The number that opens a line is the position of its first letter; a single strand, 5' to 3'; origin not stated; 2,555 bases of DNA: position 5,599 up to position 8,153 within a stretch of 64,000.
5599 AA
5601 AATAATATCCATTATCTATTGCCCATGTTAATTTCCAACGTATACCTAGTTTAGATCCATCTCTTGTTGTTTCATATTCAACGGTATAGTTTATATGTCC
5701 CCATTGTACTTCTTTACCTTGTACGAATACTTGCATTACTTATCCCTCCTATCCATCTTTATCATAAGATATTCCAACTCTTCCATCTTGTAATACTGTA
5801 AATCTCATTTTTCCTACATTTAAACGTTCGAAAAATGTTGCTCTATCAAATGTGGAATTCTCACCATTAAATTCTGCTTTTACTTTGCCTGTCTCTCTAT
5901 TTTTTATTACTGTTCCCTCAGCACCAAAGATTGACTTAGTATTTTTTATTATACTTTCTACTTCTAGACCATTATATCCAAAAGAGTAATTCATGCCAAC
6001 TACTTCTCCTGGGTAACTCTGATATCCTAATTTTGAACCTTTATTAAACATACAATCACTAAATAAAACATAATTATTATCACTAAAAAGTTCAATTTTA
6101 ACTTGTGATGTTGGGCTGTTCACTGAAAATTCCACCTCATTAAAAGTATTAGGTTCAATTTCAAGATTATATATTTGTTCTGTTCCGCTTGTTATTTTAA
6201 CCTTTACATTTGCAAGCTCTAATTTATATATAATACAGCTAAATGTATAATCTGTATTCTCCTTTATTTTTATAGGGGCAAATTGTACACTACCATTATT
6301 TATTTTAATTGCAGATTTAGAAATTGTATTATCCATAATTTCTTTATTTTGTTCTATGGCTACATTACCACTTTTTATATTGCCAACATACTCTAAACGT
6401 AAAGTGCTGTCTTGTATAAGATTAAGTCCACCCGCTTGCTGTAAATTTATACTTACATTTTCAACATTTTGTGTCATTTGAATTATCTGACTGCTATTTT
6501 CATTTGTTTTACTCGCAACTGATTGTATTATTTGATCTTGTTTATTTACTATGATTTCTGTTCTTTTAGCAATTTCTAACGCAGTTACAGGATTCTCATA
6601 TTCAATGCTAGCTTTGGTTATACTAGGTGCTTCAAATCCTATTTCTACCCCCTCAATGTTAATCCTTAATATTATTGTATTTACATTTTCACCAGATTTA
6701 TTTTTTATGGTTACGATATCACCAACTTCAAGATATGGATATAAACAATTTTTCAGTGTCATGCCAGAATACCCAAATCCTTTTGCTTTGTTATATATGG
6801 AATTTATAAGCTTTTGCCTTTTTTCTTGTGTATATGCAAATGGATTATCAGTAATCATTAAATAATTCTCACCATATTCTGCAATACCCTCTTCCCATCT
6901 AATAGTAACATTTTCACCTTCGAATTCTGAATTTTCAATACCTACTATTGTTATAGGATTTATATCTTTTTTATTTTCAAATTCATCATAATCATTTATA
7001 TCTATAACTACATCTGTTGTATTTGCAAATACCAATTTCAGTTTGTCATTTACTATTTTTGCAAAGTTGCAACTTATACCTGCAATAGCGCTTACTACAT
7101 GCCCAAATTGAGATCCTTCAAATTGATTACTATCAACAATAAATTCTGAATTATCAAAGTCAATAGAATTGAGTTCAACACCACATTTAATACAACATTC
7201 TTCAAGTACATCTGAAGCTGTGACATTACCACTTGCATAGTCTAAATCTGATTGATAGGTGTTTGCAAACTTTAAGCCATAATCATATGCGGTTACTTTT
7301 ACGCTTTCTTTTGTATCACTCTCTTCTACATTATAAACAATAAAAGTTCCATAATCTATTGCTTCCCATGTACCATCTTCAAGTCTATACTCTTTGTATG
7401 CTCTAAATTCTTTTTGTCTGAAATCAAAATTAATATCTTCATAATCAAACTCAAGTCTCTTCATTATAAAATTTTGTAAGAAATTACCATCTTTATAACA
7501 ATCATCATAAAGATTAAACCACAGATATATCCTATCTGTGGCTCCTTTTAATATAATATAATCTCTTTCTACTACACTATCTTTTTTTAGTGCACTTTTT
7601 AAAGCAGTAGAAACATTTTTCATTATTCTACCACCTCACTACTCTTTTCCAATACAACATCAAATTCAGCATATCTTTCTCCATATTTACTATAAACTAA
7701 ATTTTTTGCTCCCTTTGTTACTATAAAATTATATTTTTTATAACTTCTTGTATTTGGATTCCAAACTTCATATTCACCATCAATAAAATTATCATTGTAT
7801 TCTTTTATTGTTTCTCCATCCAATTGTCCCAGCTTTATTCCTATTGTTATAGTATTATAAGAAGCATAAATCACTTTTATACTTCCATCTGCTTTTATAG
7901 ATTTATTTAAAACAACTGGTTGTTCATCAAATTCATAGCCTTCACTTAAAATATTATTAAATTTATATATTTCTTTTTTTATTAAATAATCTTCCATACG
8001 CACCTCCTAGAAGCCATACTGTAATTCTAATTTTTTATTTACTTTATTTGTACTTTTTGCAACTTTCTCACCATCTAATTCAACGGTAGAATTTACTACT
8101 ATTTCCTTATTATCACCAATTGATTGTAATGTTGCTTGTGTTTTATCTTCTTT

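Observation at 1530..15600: Head-less, integrase-less siphovirus-type tail cluster with intact switch and lysis genes: candidate F-type (non-contractile) tailocin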

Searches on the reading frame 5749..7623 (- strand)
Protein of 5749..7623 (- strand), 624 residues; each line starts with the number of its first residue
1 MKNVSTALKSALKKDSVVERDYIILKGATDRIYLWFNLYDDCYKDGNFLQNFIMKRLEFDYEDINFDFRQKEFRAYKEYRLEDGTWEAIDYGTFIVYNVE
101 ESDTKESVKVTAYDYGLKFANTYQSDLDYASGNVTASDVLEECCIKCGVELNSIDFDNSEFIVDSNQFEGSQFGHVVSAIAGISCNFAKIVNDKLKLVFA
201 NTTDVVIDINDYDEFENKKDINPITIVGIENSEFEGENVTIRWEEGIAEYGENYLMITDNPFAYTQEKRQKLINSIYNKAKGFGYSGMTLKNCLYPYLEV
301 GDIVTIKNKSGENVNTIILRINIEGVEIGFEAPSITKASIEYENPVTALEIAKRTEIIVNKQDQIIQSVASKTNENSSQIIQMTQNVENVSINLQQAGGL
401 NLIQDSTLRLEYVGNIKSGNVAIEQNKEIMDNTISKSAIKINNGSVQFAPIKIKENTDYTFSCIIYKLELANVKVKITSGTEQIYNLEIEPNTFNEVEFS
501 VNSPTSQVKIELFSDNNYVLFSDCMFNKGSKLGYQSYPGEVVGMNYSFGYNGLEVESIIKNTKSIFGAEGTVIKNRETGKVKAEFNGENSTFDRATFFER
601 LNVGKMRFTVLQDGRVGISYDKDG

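Call 5: search_protein_families(library=pfam, max_evalue=0.01, proteins=[window:5749-7623:-])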
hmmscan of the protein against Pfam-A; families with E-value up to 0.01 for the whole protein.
window:5749-7623:- (624 aa): 0 families

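Call 7: search_protein_families(library=phrogs, max_evalue=0.001, proteins=[window:5749-7623:-])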
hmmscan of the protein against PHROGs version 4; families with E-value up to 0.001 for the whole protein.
window:5749-7623:- (624 aa): 1 family
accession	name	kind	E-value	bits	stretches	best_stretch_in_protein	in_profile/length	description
phrog_6616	-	tail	1.3e-30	107.1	1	66-322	81-328/991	tail protein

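Call 24: search_solved_structures(query=window:5749-7623:-, max_evalue=1)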
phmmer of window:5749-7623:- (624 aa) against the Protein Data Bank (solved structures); distinct sequences matched with E-value up to 1: 1.
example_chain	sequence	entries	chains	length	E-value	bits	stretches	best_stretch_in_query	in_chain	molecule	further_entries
2ht9_A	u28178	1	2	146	0.51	12.3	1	478-524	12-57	Glutaredoxin-2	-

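Call 39: search_protein_families(library=ncbifam, max_evalue=0.01, proteins=[window:5749-7623:-])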
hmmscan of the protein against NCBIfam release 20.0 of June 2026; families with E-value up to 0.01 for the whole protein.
window:5749-7623:- (624 aa): 0 families

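Call 40: find_homologous_proteins(query=window:5749-7623:-)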
Query window:5749-7623:- (624 aa): 1123 proteins with E <= 0.001 among 8000 candidates; the best 120 are listed.
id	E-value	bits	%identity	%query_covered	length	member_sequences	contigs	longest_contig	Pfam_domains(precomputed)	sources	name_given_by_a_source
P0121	0.0e+0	1375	100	100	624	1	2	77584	-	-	-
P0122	0.0e+0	1107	78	100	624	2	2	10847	-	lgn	-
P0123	0.0e+0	1099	76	100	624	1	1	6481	-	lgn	-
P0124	5.8e-254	862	64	99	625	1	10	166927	-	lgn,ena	-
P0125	3.5e-202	691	53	100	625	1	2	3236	-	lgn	-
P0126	8.6e-166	571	66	63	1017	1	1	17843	PF13884.12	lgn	-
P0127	1.4e-165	571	65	64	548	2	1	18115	-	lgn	-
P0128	1.1e-158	548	64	61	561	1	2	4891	-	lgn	-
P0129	1.5e-152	528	62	63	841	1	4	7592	-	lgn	-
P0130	1.7e-145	504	58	63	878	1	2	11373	-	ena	-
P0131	3.6e-145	503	59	64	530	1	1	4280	-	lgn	-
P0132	4.6e-145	503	59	63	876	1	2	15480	-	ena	-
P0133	7.8e-144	499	56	64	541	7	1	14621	-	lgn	-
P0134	1.7e-143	498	46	88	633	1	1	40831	-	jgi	jgi:hypothetical protein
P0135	1.2e-142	495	56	64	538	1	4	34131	-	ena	-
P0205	1.1e-133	465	44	88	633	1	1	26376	-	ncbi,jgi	jgi:hypothetical protein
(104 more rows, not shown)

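Call 41: find_encoding_contigs(protein=P0121, flank=10000, max_places=3)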
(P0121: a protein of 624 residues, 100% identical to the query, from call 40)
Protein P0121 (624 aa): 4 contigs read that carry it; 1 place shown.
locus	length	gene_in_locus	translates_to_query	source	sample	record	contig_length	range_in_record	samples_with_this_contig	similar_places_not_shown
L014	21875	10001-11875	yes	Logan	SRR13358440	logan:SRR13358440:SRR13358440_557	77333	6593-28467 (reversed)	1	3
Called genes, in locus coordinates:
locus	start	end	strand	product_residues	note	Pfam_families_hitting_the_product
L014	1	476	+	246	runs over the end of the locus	PF01520:Amidase_3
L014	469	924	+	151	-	PF00383:dCMP_cyt_deam_1, PF14437:MafB19-deam, PF14439:Bd3614-deam (weak)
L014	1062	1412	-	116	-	PF12844:HTH_19, PF01381:HTH_3, PF13443:HTH_26 (weak)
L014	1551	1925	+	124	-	-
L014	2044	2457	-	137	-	-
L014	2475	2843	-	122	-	PF13560:HTH_31, PF01381:HTH_3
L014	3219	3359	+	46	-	-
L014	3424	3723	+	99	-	-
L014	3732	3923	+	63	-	-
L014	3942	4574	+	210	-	PF05263:DUF722 (weak)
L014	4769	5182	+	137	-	PF05105:Phage_holin_4_1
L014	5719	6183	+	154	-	-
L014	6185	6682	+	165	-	-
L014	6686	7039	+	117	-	PF20378:DUF6673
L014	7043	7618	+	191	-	PF06854:Phage_Gp15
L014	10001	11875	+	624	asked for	-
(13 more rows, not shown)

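Call 42: find_encoding_contigs(protein=P0124, flank=10000, max_places=3)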
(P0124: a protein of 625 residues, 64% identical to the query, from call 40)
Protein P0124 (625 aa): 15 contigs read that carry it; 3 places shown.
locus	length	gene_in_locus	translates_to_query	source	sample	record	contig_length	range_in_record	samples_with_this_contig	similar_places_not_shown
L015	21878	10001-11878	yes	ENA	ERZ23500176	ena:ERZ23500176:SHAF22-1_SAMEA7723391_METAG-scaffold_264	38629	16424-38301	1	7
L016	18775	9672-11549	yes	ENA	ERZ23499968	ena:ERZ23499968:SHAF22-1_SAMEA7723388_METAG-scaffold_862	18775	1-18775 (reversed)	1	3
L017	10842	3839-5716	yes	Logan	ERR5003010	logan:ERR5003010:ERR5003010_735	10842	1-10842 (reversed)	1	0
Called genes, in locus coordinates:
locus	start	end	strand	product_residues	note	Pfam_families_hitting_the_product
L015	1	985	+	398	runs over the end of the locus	PF06152:Phage_min_cap2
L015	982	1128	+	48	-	-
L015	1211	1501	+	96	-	-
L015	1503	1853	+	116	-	-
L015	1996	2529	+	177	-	PF06810:Phage_scaffold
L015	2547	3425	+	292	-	-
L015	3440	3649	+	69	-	-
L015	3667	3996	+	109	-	-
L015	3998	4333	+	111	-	PF20536:DUF6751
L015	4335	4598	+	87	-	-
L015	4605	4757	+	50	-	-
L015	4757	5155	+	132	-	-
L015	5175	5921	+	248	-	PF13620:CarboxypepD_reg (weak)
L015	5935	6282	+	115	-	PF20378:DUF6673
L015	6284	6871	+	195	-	PF06854:Phage_Gp15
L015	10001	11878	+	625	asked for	-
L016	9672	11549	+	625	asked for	-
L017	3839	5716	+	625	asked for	-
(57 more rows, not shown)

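Call 43: find_encoding_contigs(protein=P0123, flank=10000, max_places=2)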
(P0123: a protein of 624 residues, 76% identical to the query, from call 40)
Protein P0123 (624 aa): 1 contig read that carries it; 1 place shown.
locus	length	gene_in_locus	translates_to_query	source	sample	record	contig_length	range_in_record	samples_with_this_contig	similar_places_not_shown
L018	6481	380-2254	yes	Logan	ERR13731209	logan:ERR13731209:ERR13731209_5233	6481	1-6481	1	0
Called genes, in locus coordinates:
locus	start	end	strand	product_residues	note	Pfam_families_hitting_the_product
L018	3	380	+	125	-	?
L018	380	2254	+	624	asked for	-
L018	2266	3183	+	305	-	-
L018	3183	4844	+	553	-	PF07484:Collar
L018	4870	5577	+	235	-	PF01551:Peptidase_M23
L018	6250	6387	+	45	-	-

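Call 44: find_encoding_contigs(protein=P0134, flank=10000, max_places=2)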
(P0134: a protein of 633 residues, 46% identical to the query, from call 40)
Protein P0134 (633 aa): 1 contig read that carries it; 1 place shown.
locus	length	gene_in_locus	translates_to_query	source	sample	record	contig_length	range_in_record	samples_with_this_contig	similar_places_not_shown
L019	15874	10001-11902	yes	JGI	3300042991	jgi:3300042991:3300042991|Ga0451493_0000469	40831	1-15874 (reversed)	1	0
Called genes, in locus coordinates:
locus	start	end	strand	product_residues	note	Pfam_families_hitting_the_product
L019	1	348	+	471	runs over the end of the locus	PF05133:SPP1_portal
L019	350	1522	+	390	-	PF06152:Phage_min_cap2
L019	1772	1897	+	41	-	-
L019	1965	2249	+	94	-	-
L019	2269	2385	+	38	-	-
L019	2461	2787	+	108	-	-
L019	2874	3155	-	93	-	-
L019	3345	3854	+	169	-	-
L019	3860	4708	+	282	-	-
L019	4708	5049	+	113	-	-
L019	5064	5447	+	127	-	PF20536:DUF6751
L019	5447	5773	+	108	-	PF11114:Minor_capsid_2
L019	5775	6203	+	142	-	-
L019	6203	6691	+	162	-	-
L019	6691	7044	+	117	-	PF20378:DUF6673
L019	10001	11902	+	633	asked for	-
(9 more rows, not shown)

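Call 45: find_encoding_contigs(protein=P0205, flank=10000, max_places=2)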
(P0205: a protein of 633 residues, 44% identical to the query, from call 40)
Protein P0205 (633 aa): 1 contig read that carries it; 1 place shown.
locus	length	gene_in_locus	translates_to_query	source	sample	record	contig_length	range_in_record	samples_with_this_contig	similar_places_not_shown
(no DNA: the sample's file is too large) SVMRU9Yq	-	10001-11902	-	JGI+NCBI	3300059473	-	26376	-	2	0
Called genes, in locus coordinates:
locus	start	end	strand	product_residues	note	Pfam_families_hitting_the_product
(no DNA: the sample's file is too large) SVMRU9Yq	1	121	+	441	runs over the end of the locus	PF13306:LRR_5, PF13855:LRR_8 (faint), PF13306:LRR_5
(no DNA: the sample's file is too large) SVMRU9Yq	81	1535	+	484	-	PF05133:SPP1_portal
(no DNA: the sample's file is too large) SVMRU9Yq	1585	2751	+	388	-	PF06152:Phage_min_cap2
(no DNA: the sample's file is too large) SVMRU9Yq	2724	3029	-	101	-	-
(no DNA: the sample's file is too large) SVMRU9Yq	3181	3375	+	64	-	-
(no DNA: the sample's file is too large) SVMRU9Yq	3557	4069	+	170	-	-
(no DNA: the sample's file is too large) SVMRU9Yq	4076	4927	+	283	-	-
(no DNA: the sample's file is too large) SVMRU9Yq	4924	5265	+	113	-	-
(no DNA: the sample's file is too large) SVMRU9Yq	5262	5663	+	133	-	PF20536:DUF6751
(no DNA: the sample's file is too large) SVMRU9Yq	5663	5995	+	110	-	PF11114:Minor_capsid_2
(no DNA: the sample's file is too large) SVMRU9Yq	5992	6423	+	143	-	-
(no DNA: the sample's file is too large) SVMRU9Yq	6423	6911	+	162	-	-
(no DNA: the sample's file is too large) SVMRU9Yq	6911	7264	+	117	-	PF20378:DUF6673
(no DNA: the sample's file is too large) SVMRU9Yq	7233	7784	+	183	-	PF06854:Phage_Gp15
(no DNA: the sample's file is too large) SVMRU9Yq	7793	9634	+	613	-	PF20155:TMP_3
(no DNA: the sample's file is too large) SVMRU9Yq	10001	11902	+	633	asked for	-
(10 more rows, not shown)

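Call 65: search_solved_structures(query=A3, max_evalue=10)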
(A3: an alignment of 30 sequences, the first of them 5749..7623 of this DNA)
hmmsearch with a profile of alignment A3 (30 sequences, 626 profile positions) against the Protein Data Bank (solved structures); distinct sequences matched with E-value up to 10: 1.
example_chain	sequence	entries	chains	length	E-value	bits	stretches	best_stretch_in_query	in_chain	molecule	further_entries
8tzk_E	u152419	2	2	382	5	8.9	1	354-531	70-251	Peptidase M23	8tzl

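Call 66: predict_structure(alignment_id=A3)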
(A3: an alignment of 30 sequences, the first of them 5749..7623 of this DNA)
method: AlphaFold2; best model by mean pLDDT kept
length: 624 residues; sequences in the alignment: 30
mean_pLDDT: 73.1   pTM: 0.51
mean pLDDT of the five models: 73.1, 69.3, 69.0, 68.9, 63.1
residues with pLDDT >= 90: 74; 70-90: 346; 50-70: 103; < 50: 101
segments of 3 or more residues with pLDDT < 50: 232-249, 338-400, 405-412, 537-543, 622-624
pLDDT, mean of each block of 10 residues (from residue 1): 88 84 88 90 68 89 77 91 92 91 83 90 84 88 91 81 72 85 85 88 87 76 66 39 45 63 71 79 70 85 86 82 78 53 33 34 36 35 30 34 48 69 81 80 83 76 86 86 86 88 81 84 78 55 54 74 82 88 80 66 60 68 47
secondary structure, 60 per line:
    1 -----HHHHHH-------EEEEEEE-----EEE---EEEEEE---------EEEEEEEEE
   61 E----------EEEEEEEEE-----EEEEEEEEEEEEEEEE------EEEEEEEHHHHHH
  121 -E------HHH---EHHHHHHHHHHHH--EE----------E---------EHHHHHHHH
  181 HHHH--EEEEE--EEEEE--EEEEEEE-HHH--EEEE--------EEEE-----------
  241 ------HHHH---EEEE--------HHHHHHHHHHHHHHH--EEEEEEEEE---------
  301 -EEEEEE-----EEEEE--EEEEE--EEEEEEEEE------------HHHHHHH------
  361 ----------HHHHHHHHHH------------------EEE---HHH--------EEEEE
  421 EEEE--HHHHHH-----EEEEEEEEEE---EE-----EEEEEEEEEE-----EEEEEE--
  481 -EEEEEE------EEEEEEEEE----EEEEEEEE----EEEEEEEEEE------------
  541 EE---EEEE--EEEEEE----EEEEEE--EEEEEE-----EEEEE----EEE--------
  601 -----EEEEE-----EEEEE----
elements in order: H6-11 E19-25 E31-33 E37-42 E52-61 E72-80 E86-101 E108-114 H115-120 H136-147 H173-184 E187-191 E194-198 E201-207 E214-217 E226-229 H247-250 E254-257 H266-280 E283-291 E302-307 E313-317 E320-324 E327-335 H348-354 H371-380 E399-401 E416-424 H427-432 E438-447 E458-467 E473-478 E482-487 E494-502 E507-514 E519-528 E546-549 E552-557 E562-567 E570-575 E581-585 E590-592 E606-610 E616-620

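Call 71: fold_search(model_id=the predicted structure, library=pdb)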
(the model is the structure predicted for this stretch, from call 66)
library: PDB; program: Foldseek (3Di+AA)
matches with E <= 10: 1546; with E <= 0.001: 189
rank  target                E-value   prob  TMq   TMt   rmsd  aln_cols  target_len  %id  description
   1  3cdd_C                4.2e-12  1.00  0.32  0.54   8.1       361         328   11  Crystal structure of prophage MuSo2, 43 kDa tail protein from Shewanella oneidensis (released 2008-03-11)
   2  3cdd_E                6.1e-12  1.00  0.32  0.55   7.0       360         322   12  Crystal structure of prophage MuSo2, 43 kDa tail protein from Shewanella oneidensis (released 2008-03-11)
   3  7aef_q                6.1e-12  1.00  0.35  0.37  32.8       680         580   11  Cryo-EM structure of an extracellular contractile injection system in marine bacterium Algoriphagus machipongonensis,  (released 2022-02-23)
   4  8v3w_H                2.2e-11  1.00  0.33  0.36  27.0       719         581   10  CryoEM Structure of Diffocin - precontracted - Baseplate - focused refinement on triplex region (released 2024-08-28)
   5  3cdd_A                2.3e-11  1.00  0.33  0.56   6.8       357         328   11  Crystal structure of prophage MuSo2, 43 kDa tail protein from Shewanella oneidensis (released 2008-03-11)
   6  3cdd_F                6.1e-11  1.00  0.32  0.54   7.3       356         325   12  Crystal structure of prophage MuSo2, 43 kDa tail protein from Shewanella oneidensis (released 2008-03-11)
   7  3cdd_B                6.8e-11  1.00  0.32  0.54   7.2       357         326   11  Crystal structure of prophage MuSo2, 43 kDa tail protein from Shewanella oneidensis (released 2008-03-11)
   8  3cdd_D                7.2e-11  1.00  0.33  0.56   8.0       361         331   11  Crystal structure of prophage MuSo2, 43 kDa tail protein from Shewanella oneidensis (released 2008-03-11)
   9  9h4p_BD               1.8e-10  1.00  0.35  0.25  26.9       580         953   11  Tail of full Haloferax tailed virus 1 (released 2025-08-27)
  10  7q5p_A                4.4e-10  1.00  0.35  0.34   6.3       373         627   12  Structure of VgrG1 from Pseudomonas protegens. (released 2021-12-15)
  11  3d37_A                1.3e-09  1.00  0.35  0.62   5.9       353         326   10  The crystal structure of the tail protein from Neisseria meningitidis MC58 (released 2008-07-08)
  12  9g8s_q                1.8e-09  1.00  0.34  0.61   5.9       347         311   12  C3 reconstruction of extended phiCD508 needle (released 2025-04-09)
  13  8fqc_C1               3.6e-09  1.00  0.34  0.61   6.5       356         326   13  Structure of baseplate with receptor binding complex of Agrobacterium phage Milano (released 2024-01-31)
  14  9h9a                  5.8e-09  1.00  0.18  0.11  20.0       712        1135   11  native structure of the full-length pesticidal protein Cry8Ba2, from crystals formed in vivo (form 1) (released 2025-12-03)
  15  4mtk_A                8.0e-09  1.00  0.34  0.34  28.8       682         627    9  Crystal structure of PA0091 VgrG1, the central spike of the Type VI Secretion System (released 2014-10-01)
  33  8xmz_A                1.9e-06  1.00  0.18  0.70   3.6       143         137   17  Crystal structure of a novel porphyran-binding carbohydrate binding module (released 2024-01-17)
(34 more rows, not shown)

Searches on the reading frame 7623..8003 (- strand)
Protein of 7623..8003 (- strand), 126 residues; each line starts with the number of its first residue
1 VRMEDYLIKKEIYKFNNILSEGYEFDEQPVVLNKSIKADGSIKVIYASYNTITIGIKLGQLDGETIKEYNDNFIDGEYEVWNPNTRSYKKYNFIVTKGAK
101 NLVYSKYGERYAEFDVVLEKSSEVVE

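Call 5: search_protein_families(library=pfam, max_evalue=0.01, proteins=[window:7623-8003:-])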
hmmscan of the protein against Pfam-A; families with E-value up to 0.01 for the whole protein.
window:7623-8003:- (126 aa): 0 families

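Call 7: search_protein_families(library=phrogs, max_evalue=0.001, proteins=[window:7623-8003:-])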
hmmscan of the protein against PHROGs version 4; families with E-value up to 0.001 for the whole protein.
window:7623-8003:- (126 aa): 0 families

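Call 39: search_protein_families(library=ncbifam, max_evalue=0.01, proteins=[window:7623-8003:-])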
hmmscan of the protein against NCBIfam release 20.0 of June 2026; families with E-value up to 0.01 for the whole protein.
window:7623-8003:- (126 aa): 0 families

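Call 63: search_solved_structures(query=A4, max_evalue=10)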
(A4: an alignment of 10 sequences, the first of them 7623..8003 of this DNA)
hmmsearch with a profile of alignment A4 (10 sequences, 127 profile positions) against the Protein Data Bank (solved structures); distinct sequences matched with E-value up to 10: 1.
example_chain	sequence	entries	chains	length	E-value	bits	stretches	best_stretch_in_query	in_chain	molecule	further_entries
2bmo_B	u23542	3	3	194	1.5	12.2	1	60-98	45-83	OXYGENASE-BETA NBDO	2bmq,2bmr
